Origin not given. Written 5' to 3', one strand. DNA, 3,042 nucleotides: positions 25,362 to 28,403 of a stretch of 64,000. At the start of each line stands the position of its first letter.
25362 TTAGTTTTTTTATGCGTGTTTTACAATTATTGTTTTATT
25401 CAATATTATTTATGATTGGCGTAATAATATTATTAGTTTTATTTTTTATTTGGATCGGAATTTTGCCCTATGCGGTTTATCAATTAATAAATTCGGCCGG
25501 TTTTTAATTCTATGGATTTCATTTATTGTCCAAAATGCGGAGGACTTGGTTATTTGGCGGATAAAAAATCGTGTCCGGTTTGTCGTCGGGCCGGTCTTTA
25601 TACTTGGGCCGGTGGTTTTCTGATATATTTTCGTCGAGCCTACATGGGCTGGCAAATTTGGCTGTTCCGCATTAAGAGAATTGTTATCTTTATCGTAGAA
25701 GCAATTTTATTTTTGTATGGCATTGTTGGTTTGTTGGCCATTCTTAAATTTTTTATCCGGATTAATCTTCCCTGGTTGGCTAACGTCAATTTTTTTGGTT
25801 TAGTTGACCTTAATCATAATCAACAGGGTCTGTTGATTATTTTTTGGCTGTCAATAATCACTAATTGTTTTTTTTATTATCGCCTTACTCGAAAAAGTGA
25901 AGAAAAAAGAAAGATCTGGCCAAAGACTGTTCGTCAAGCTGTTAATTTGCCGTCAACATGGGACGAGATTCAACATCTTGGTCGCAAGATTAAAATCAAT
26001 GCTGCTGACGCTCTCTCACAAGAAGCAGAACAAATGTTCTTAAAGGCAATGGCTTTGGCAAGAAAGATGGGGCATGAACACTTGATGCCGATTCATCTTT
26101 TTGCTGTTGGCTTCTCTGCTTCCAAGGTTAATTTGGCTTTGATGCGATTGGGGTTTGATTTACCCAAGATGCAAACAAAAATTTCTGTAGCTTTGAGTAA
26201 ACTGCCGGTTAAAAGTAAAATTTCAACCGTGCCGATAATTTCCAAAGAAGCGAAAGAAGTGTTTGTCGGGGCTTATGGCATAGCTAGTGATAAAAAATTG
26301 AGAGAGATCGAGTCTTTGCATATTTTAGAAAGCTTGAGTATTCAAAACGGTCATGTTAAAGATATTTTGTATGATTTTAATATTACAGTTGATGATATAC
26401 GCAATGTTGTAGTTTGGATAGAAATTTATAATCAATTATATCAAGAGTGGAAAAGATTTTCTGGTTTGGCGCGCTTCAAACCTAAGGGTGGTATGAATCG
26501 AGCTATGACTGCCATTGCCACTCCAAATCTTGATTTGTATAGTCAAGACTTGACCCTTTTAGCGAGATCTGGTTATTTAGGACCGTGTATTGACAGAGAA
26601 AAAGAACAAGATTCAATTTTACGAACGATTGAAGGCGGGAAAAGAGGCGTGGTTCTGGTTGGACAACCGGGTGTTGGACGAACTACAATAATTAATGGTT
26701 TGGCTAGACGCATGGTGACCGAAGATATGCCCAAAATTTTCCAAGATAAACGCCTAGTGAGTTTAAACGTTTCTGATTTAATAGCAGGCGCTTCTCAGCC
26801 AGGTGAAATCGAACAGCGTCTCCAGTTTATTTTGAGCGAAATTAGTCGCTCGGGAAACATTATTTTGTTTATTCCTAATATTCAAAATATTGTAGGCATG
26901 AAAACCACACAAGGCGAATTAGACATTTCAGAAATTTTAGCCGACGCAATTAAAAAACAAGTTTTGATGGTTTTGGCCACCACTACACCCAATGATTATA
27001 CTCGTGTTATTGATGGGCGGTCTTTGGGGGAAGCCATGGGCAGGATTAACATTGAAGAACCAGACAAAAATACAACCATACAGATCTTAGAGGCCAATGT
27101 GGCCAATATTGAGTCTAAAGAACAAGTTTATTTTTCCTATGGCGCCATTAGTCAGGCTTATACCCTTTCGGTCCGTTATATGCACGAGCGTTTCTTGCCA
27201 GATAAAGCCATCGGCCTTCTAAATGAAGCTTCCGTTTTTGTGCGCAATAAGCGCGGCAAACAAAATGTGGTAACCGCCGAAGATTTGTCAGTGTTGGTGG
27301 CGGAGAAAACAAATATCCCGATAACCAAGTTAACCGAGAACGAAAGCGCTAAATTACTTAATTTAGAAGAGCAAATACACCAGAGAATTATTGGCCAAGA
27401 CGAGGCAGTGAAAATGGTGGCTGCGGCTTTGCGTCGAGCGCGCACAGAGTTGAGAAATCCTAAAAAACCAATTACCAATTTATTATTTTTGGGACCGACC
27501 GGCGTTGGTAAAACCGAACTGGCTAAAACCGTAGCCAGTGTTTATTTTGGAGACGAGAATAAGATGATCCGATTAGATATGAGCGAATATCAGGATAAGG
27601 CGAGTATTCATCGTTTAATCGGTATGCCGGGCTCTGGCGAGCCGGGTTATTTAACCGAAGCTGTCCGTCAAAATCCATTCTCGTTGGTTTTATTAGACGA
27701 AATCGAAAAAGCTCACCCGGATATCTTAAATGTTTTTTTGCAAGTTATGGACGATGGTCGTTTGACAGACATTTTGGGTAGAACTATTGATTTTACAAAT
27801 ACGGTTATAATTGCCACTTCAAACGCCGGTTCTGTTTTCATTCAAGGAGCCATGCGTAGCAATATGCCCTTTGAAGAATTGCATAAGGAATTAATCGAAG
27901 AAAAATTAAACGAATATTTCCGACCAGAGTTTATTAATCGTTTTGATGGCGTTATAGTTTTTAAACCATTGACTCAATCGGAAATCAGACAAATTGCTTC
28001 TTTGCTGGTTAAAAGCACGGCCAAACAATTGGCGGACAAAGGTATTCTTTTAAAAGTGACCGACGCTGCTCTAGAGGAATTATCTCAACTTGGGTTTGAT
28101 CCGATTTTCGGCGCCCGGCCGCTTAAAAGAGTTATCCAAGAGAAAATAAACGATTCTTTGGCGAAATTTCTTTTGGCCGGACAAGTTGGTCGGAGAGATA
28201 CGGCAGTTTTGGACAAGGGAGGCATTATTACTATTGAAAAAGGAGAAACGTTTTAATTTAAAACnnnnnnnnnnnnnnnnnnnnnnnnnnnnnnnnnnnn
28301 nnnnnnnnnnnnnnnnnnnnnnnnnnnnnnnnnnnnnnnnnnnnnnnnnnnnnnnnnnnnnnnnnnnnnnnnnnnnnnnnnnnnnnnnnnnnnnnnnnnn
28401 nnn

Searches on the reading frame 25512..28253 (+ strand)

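Call 21: search_protein_families(library=pfam, proteins=[window:25512-28253:+], max_evalue=0.001)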
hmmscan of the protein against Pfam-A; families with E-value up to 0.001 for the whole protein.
window:25512-28253:+ (914 aa): 18 families
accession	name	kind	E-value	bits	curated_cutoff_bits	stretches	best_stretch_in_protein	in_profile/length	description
PF07724.20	AAA_2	-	5.6e-53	179.8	27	1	652-812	1-164/166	AAA domain (Cdc48 subfamily)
PF10431.15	ClpB_D2-small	-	2.4e-22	79.2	21.9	1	820-897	1-78/81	C-terminal, D2-small domain, of ClpB protein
PF00004.35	AAA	-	2.6e-20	73.6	21.2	2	380-498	1-116/131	ATPase family associated with various cellular activities (AAA)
PF07728.20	AAA_5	-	1.7e-15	57.7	22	1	656-774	1-125/139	AAA domain (dynein-related subfamily)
PF17871.7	AAA_lid_9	-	6e-13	49.1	22.8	1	519-599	2-81/104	AAA lid domain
PF13191.12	AAA_16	-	1.2e-07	32.8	32.6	0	362-404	5-51/167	AAA ATPase domain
PF13401.12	AAA_22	-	2.5e-06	28.3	27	0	376-459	4-56/130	AAA domain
PF20720.3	nSTAND3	-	3.4e-06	27.3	27.2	0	378-406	18-46/155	Novel STAND NTPase 3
PF13173.12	AAA_14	-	4.3e-06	27.2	27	0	657-749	5-88/129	AAA domain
PF12775.13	AAA_7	-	1e-05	25.6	25.8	0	656-703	35-82/181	P-loop containing dynein motor region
PF05496.18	RuvB_N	-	1.2e-05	25.6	27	0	624-676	7-55/159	Holliday junction DNA helicase RuvB P-loop domain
PF00158.32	Sigma54_activat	-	2.5e-05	24.5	20.2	1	640-771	8-142/168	Sigma-54 interaction domain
PF03193.22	RsgA_GTPase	-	2.6e-05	24.5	30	0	365-401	96-130/174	RsgA GTPase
PF05729.18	NACHT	-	8.7e-05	22.8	26.7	0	658-804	4-165/167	NACHT domain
PF01078.27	Mg_chelatase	-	0.00011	22.1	20.3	0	656-677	24-45/207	Magnesium chelatase, subunit ChlI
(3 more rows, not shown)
